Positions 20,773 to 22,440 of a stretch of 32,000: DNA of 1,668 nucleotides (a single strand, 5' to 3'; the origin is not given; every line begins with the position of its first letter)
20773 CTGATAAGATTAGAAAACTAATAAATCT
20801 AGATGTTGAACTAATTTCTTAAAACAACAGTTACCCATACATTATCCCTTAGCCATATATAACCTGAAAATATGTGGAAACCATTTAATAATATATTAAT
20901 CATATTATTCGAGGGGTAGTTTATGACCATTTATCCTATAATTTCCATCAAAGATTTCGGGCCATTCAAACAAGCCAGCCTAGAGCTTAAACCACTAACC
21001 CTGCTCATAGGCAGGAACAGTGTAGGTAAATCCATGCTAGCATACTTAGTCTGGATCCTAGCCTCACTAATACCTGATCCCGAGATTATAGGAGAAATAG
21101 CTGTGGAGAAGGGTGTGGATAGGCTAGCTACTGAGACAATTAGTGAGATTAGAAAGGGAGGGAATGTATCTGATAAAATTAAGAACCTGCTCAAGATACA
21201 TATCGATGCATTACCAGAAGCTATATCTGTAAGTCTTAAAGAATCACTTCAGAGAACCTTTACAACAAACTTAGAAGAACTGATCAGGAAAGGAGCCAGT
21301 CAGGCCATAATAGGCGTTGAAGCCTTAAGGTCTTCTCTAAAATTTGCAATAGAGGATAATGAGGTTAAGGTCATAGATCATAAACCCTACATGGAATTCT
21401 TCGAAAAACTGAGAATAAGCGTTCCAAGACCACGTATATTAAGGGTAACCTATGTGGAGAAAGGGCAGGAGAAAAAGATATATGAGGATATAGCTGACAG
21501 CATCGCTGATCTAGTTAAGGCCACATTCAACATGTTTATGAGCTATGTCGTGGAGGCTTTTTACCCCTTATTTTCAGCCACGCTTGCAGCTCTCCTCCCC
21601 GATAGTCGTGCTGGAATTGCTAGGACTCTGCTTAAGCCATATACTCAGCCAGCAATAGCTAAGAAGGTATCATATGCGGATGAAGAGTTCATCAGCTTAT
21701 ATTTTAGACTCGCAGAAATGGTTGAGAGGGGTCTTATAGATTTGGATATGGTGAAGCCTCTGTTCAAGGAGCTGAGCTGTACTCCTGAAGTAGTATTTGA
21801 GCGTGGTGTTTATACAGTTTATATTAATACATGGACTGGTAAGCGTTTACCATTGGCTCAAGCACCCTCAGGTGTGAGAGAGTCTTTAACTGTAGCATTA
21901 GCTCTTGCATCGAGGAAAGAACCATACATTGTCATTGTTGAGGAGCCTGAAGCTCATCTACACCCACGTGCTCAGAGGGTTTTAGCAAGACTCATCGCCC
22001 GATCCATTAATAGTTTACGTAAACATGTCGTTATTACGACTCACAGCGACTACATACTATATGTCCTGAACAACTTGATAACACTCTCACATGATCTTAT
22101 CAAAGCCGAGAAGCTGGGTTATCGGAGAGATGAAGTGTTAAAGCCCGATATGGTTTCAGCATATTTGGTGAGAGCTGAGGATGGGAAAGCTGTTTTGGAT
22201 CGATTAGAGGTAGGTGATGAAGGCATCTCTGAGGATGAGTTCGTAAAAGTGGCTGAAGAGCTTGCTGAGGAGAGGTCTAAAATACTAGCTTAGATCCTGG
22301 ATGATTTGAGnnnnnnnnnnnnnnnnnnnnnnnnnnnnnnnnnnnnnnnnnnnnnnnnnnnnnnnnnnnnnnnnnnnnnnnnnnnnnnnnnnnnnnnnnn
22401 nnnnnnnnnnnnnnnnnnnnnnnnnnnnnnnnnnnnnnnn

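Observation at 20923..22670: ABC-type ATPase plus 119-aa partner wedged between two TA modules: candidate uncharacterised two-gene defence system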

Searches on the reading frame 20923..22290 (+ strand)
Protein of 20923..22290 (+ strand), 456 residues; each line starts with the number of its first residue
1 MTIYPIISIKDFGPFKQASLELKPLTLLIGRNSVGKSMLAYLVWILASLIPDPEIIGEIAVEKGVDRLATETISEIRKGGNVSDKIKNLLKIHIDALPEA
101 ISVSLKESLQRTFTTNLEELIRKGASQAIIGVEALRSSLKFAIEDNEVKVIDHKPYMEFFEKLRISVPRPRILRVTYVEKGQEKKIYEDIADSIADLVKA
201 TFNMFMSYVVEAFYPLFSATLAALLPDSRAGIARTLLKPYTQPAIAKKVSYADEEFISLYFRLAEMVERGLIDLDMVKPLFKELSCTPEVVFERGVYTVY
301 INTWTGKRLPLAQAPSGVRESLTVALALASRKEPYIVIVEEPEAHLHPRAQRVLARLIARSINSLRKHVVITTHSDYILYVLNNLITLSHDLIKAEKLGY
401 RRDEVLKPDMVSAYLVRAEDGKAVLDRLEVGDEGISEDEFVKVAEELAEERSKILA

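Call 3: search_protein_families(library=pfam, proteins=[window:20923-22290:+], max_evalue=1)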
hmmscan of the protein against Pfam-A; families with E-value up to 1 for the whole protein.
window:20923-22290:+ (456 aa): 8 families
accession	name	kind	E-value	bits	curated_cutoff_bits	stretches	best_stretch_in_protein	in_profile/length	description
PF13175.12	AAA_15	-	1.1e-25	91.4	32.1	1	7-378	6-373/374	AAA ATPase domain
PF13304.12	AAA_21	-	1.1e-17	65.5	27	2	305-379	229-303/304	AAA domain, putative AbiEii toxin, Type IV TA system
PF11398.14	DUF2813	-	0.00012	22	21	2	334-376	284-322/372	Protein of unknown function (DUF2813)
PF13476.12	AAA_23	-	0.0047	18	27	1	7-39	2-35/201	AAA domain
PF02463.25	SMC_N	-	0.02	14.8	40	0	7-46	5-48/220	RecF/RecN/SMC N terminal domain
PF07176.17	DUF1400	-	0.13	13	23.4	1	82-151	45-113/127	Alpha/beta hydrolase of unknown function (DUF1400)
PF13479.12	AAA_24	-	0.15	12.3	27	0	27-89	6-58/195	AAA domain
PF13514.12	AAA_27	-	0.17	11.9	22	1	8-38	7-41/206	AAA domain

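Call 4: search_protein_families(library=padloc, proteins=[window:20923-22290:+], max_evalue=1)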
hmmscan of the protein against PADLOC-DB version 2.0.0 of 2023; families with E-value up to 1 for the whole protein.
window:20923-22290:+ (456 aa): 133 families (the best 25 are shown)
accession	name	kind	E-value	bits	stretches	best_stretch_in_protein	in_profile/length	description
PDLC04033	PD-T4-4_A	-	4.6e-36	123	2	300-455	290-455/460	-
PDLC02979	AriA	-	3e-29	101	2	297-379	290-373/373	-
PDLC04664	PDC-M47A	-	4.5e-28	96.4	2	307-419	294-410/461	-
PDLC04032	PD-T4-4_A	-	3.2e-26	90.3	2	336-454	349-465/474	-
PDLC03878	NsnB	-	1.6e-24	85.3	2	306-388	209-289/345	-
PDLC02980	AriA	-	5.2e-21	73.9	2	294-379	220-303/304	-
PDLC00066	GajA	-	4.1e-16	56.6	2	332-380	277-322/567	AAA ATPase domain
PDLC04707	PDC-M55A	-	5.7e-16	56.5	2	310-434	275-389/421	-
PDLC04175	HEC-01A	-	5.1e-15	53.4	2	276-379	211-312/363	-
PDLC04179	HEC-01A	-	2.6e-14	51.2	2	297-384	323-410/459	-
PDLC00070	GajA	-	2.9e-14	50.6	2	332-389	289-349/596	AAA ATPase domain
PDLC04562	PDC-M29A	-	5.8e-14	50.1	2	321-385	259-324/410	-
PDLC00067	GajA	-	3.4e-13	46.9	2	336-380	307-347/604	AAA ATPase domain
PDLC04389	PDC-M07A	-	4.5e-13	47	2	8-39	10-41/443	-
PDLC04135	mad3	-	1.2e-12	46.1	1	8-379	6-327/374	mads_3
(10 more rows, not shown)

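Call 5: search_protein_families(library=ncbifam, proteins=[window:20923-22290:+], max_evalue=1)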
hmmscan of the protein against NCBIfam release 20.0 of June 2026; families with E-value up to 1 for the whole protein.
window:20923-22290:+ (456 aa): 36 families (the best 25 are shown)
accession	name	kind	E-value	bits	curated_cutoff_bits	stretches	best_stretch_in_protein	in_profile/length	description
NF047739.1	antiphage_MADS3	equivalog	1.4e-08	34.3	420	2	330-380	333-380/427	methylation-associated defense system AAA family ATPase MAD3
NF038234.1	retron_eff_Eco8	equivalog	1.4e-06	27.2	250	2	331-379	271-325/679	retron Eco8 family effector endonuclease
NF041760.1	PtuA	equivalog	3.3e-05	23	500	1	336-379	379-420/524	retron Ec78 anti-phage system effector ATPase PtuA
TIGR03873.1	F420-0_ABC_ATP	hypoth_equivalog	0.00026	20.3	372.4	1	320-418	142-238/256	putative F420-0 ABC transporter ATP-binding protein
TIGR01166.1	cbiO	subfamily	0.00044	19.8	211.8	1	317-374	131-185/190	cobalt ABC transporter, ATP-binding protein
TIGR04521.1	ECF_ATPase_2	equivalog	0.00064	18.9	330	1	324-393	153-223/279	energy-coupling factor transporter ATPase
NF010153.0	PRK13631.1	equivalog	0.0012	17.9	463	1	324-391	185-252/320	cobalt transporter ATP-binding subunit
TIGR01288.1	nodI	equivalog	0.0013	17.8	424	1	310-374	132-193/303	nodulation factor ABC transporter ATP-binding protein NodI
TIGR01842.1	type_I_sec_PrtD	subfamily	0.0015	17.1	510.15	1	324-394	463-532/544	type I secretion system permease/ATPase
TIGR02982.1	heterocyst_DevA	subfamily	0.0018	17.9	295.8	1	323-390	149-216/220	ABC exporter ATP-binding subunit, DevA family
TIGR04520.1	ECF_ATPase_1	equivalog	0.0023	17.4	315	0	324-375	145-196/269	energy-coupling factor transporter ATPase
TIGR03269.1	met_CoM_red_A2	equivalog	0.0023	16.5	517.1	1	320-381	432-494/530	methyl coenzyme M reductase system, component A2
NF010059.0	PRK13536.1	equivalog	0.0027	16.5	549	1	312-374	173-232/342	nodulation factor ABC transporter ATP-binding protein NodI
NF009945.0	PRK13409.1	equivalog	0.0032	16.2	469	1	320-382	461-521/592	ribosome biogenesis/translation initiation ATPase RLI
TIGR03608.1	L_ocin_972_ABC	subfamily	0.0035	16.8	254.85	1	323-388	142-206/206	putative bacteriocin export ABC transporter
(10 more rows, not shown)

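Call 7: search_protein_families(library=phrogs, proteins=[window:20923-22290:+], max_evalue=1)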
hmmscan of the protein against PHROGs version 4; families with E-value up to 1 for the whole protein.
window:20923-22290:+ (456 aa): 13 families
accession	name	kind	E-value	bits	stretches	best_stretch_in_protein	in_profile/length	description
phrog_4747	-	unknown function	2.7e-16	60.7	2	328-379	328-379/610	-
phrog_13167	-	unknown function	3.1e-15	57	2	332-449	336-456/477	-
phrog_14430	-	unknown function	1.4e-14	55.1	2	336-387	340-390/444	-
phrog_21420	-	unknown function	7e-14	52.2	2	315-393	507-582/654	-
phrog_3940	-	unknown function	5.6e-11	42.9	1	333-385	253-305/537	-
phrog_9802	-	unknown function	7.4e-10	39.4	1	310-384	252-333/438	-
phrog_7507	-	unknown function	3.5e-08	34.2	1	283-378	355-449/483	-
phrog_8323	-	unknown function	2.7e-06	27.2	2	336-380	324-366/623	-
phrog_293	-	moron, auxiliary metabolic gene and host takeover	0.00054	19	1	324-416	277-370/1058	ABC transporter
phrog_8066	-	unknown function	0.00063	19.7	1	334-379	384-429/522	-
phrog_8939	-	unknown function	0.047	13.3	0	335-379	445-493/595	-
phrog_5836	-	unknown function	0.056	12.4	1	311-380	282-351/1071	-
phrog_23675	-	unknown function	0.25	12.2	1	317-387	42-110/143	-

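Call 9: find_homologous_proteins(query=window:20923-22290:+, max_evalue=0.00001)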
Query window:20923-22290:+ (456 aa): 460 proteins with E <= 0.00001 among 8000 candidates; the best 120 are listed.
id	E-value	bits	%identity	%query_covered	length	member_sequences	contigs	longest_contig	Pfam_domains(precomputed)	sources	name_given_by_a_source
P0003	1.9e-288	974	100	100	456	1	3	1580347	PF13175.13,PF13304.13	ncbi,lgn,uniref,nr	ncbi:AAA family ATPase [Staphylothermus hellenicus]|uniref:Endonuclease GajA/Old nuclease/RecF-like 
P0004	1.0e-181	623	63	100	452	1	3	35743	PF13175.13,PF13304.13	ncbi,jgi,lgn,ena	-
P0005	4.5e-165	568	57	100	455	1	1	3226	PF13175.13,PF13304.13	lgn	-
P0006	4.0e-158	545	54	100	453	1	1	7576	PF13175.13,PF13304.13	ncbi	-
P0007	6.0e-158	544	55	99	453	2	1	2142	PF13175.13,PF13304.13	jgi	-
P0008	6.4e-158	544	56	98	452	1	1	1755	PF13175.13,PF13304.13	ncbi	-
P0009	7.6e-154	531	55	100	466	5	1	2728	PF13175.13,PF13476.13,PF13304.13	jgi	-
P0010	1.4e-148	513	55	99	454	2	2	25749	PF13175.13,PF02463.26,PF13304.13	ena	-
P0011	2.8e-145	503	54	99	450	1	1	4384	PF13175.13,PF13304.13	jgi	-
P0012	5.9e-145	502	53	98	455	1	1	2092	PF13175.13,PF13476.13,PF13304.13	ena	-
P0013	2.4e-144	500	53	99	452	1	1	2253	PF13175.13,PF13304.13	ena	-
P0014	1.5e-142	494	52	99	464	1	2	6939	PF13175.13,PF13304.13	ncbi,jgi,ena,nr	ncbi:MAG: hypothetical protein DRN15_11435 [Thermoprotei archaeon]|nr:MAG: hypothetical protein DRN1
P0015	1.6e-142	493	54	99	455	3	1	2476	PF13175.13,PF13304.13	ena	-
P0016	1.6e-141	490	52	99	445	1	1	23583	PF11398.15,PF13175.13,PF13476.13,PF13304.13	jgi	-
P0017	2.1e-141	490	50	98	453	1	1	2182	PF13175.13,PF13304.13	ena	-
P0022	2.7e-139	483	52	99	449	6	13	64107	PF13175.13,PF13304.13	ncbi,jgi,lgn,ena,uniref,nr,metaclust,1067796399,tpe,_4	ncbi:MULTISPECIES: AAA family ATPase [Pyrobaculum]|jgi:hypothetical protein|uniref:AAA family ATPase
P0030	1.3e-130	454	48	100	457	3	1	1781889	PF13175.13,PF13304.13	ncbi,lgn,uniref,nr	ncbi:conserved hypothetical protein [Thermofilum pendens Hrk 5]|uniref:ATPase AAA-type core domain-c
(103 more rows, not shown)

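Call 11: find_encoding_contigs(protein=P0004, flank=4000, max_places=2)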
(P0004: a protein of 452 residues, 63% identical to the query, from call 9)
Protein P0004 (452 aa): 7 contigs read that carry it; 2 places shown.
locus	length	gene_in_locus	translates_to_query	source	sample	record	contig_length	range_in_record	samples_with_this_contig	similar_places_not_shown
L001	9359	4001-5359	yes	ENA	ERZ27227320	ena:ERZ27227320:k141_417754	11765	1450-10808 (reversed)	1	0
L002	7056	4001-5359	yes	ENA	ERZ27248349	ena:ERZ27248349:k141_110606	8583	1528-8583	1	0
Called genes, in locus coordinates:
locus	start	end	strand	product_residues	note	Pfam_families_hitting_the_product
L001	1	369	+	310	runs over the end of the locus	-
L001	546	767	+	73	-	-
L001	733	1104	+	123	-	PF05942:PaREP1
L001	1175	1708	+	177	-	PF05942:PaREP1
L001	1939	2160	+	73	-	PF01954:AF2212-like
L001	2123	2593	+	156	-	PF01850:PIN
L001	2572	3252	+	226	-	PF05942:PaREP1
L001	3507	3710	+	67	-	PF01954:AF2212-like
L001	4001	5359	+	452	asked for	PF13304:AAA_21, PF13175:AAA_15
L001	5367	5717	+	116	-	-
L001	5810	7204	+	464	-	PF02463:SMC_N, PF13175:AAA_15, PF13476:AAA_23, PF13304:AAA_21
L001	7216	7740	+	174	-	-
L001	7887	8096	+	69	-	PF01954:AF2212-like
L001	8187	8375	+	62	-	-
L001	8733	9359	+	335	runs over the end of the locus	PF11398:DUF2813, PF13175:AAA_15, PF13304:AAA_21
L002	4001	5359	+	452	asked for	PF13304:AAA_21, PF13175:AAA_15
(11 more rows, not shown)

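Call 12: find_encoding_contigs(protein=P0022, flank=4000, max_places=3)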
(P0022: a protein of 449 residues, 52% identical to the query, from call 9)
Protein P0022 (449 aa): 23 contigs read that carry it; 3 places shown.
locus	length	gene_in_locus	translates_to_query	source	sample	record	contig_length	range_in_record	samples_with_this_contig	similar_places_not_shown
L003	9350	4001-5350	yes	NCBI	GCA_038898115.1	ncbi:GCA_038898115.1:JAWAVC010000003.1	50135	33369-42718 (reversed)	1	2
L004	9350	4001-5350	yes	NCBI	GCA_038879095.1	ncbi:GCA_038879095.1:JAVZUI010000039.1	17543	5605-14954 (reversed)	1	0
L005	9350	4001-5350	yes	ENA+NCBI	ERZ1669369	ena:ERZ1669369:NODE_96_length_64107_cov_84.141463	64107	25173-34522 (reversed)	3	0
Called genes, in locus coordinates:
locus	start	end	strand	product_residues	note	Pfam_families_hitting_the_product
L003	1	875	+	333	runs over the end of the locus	PF01637:ATPase_2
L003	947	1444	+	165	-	PF05942:PaREP1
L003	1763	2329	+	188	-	PF05942:PaREP1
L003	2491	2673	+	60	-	-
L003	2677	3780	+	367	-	PF13506:Glyco_transf_21, PF00535:Glycos_transf_2, PF10111:Glyco_tranf_2_2, PF10686:YAcAr (weak), PF13641:Glyco_tranf_2_3, PF13632:Glyco_trans_2_3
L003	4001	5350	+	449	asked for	PF13175:AAA_15, PF13304:AAA_21, PF13175:AAA_15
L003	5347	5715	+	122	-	-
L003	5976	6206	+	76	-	PF10049:DUF2283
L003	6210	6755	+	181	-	PF05942:PaREP1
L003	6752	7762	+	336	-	PF01637:ATPase_2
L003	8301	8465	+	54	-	-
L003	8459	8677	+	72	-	PF10049:DUF2283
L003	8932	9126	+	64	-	-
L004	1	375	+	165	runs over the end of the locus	PF05942:PaREP1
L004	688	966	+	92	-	-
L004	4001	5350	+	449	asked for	PF13175:AAA_15, PF13304:AAA_21, PF13175:AAA_15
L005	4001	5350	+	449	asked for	PF13175:AAA_15, PF13304:AAA_21, PF13175:AAA_15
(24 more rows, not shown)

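Call 13: find_encoding_contigs(protein=P0030, flank=4000, max_places=2)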
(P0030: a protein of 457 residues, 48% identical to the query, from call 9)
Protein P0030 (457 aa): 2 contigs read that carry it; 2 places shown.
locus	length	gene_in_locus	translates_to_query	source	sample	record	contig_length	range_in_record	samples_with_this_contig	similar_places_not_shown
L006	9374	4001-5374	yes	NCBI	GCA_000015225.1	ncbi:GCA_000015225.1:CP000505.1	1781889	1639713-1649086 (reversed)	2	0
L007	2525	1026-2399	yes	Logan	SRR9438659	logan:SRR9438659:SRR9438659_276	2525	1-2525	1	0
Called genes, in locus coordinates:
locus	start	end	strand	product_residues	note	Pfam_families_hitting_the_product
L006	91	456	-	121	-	-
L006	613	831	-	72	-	-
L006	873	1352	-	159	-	-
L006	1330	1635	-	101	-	PF04014:MazE_antitoxin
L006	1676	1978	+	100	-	-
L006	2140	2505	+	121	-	-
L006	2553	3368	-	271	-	PF04108:ATG17_like (weak), PF00015:MCPsignal (weak), PF12644:DUF3782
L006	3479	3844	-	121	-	-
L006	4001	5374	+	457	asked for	PF13175:AAA_15 (weak), PF13304:AAA_21, PF13175:AAA_15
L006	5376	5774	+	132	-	-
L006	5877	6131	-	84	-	-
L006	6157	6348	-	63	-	-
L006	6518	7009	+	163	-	PF05942:PaREP1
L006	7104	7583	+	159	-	PF18498:DUF5618 (weak), PF05942:PaREP1 (weak)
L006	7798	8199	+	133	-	PF05168:HEPN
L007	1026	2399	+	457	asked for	PF13175:AAA_15 (weak), PF13304:AAA_21, PF13175:AAA_15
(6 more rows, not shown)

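Call 45: find_related_loci(query=A4, collection=metagenome_contigs, flank=3500)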
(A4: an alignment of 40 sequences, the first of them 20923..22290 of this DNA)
Query A4 (456 aa) in metagenome_contigs; peptide patterns used: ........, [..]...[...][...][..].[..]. (x = any residue, [..] = any of these).
600 stretches matched a pattern (row limit reached: there are more); 377 encode a relative of the query (tblastn E <= 1e-3); the best 80 are kept; 80 distinct loci.
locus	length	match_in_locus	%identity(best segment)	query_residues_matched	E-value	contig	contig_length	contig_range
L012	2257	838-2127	51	1-434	2e-157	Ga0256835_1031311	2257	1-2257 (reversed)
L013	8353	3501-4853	50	3-455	5e-142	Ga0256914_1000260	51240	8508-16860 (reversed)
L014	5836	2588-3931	44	7-456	2e-94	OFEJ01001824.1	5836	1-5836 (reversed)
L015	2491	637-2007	40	7-454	8e-97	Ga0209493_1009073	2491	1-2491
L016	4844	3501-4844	38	6-445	2e-81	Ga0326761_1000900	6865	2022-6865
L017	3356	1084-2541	34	7-454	3e-64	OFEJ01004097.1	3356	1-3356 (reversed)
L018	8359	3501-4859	29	7-454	2e-35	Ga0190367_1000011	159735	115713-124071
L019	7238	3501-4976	27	7-454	3e-34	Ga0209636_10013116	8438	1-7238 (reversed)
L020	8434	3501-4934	27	7-454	2e-31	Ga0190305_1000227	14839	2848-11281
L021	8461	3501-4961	28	7-454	7e-30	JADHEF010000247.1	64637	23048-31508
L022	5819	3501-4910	27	7-450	9e-30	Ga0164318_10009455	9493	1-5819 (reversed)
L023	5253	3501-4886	27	7-454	1e-29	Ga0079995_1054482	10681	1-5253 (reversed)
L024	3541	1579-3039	27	7-454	1e-28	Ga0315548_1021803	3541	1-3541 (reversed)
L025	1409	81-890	33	189-453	9e-28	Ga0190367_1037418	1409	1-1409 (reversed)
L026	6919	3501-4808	29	17-454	3e-26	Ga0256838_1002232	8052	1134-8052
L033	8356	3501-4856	27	4-454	5e-22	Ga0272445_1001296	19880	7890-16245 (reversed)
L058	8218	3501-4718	34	6-454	2e-14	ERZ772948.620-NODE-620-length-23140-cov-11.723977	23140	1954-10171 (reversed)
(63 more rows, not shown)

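Call 46: find_related_loci(query=A4, collection=viral_contigs, flank=5000)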
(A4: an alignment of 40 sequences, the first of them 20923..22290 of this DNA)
Query A4 (456 aa) in viral_contigs; peptide patterns used: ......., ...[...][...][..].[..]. (x = any residue, [..] = any of these).
184 stretches matched a pattern; 113 encode a relative of the query (tblastn E <= 1e-3); the best 80 are kept; 80 distinct loci.
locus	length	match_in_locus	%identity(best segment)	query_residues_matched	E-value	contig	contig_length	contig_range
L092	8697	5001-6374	27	7-454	1e-24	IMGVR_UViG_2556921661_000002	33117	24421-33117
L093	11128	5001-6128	26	6-417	7e-18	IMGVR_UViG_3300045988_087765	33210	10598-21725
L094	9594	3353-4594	26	7-454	1e-17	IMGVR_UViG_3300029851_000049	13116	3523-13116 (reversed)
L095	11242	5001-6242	26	7-454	1e-17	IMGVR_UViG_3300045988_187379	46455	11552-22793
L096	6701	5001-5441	39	307-450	3e-17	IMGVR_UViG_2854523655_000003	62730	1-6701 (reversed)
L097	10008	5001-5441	39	307-450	4e-17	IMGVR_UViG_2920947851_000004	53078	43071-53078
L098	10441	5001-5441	39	307-450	3e-17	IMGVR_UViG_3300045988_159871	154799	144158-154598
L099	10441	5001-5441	39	307-450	4e-17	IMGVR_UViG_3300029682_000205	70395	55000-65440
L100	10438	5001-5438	38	309-445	4e-16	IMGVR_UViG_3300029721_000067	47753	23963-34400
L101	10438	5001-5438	38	309-445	5e-16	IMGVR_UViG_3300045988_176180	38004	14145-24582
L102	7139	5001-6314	34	7-450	5e-15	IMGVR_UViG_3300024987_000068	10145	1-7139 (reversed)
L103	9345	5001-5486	31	295-454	1e-14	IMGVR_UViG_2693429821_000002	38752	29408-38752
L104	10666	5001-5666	32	225-426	1e-13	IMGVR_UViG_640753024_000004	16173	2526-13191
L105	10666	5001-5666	32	225-426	1e-13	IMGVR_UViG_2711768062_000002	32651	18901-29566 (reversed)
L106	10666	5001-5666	31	225-426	1e-13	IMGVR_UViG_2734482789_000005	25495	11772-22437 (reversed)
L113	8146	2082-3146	22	5-386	5e-12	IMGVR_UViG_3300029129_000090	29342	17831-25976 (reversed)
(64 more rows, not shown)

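Call 50: search_protein_families(library=padloc, proteins=[L018:4883-5254:+, L019:5032-5481:+, L020:4976-5410:+, L025:899-1279:+, L033:4886-5329:+, L092:6424-6993:+, L096:5469-6062:+, L094:4585-5286:+, L058:4754-5431:+, L113:3370-3798:+], max_evalue=0.01)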
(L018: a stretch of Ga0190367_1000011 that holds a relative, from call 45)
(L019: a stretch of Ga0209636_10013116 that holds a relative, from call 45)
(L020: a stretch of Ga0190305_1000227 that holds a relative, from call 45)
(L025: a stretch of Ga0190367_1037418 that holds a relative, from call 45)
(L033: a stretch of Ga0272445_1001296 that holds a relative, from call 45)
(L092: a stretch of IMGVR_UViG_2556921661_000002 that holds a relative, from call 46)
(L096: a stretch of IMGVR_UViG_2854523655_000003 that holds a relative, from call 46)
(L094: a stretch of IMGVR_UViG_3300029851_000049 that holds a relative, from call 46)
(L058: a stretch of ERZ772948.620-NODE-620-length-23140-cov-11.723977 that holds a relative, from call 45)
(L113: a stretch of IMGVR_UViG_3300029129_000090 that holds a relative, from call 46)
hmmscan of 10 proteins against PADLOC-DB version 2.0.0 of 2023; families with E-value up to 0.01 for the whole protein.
L018:4883-5254:+ (124 aa): 0 families

L019:5032-5481:+ (150 aa): 1 family
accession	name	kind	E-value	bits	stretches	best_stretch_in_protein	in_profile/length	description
PDLC04034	PD-T4-4_B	-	0.0001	20.1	1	37-104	71-136/190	-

L020:4976-5410:+ (145 aa): 0 families

L025:899-1279:+ (127 aa): 1 family
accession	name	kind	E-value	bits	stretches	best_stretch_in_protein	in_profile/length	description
PDLC04563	PDC-M29B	-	0.0044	15.2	1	24-92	69-134/164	-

L033:4886-5329:+ (148 aa): 0 families

L092:6424-6993:+ (190 aa): 0 families

L096:5469-6062:+ (198 aa): 0 families

L094:4585-5286:+ (234 aa): 0 families

L058:4754-5431:+ (226 aa): 0 families

L113:3370-3798:+ (143 aa): 1 family
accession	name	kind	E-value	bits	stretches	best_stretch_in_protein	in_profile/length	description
PDLC04563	PDC-M29B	-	2.8e-06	25.6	1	31-133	43-154/164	-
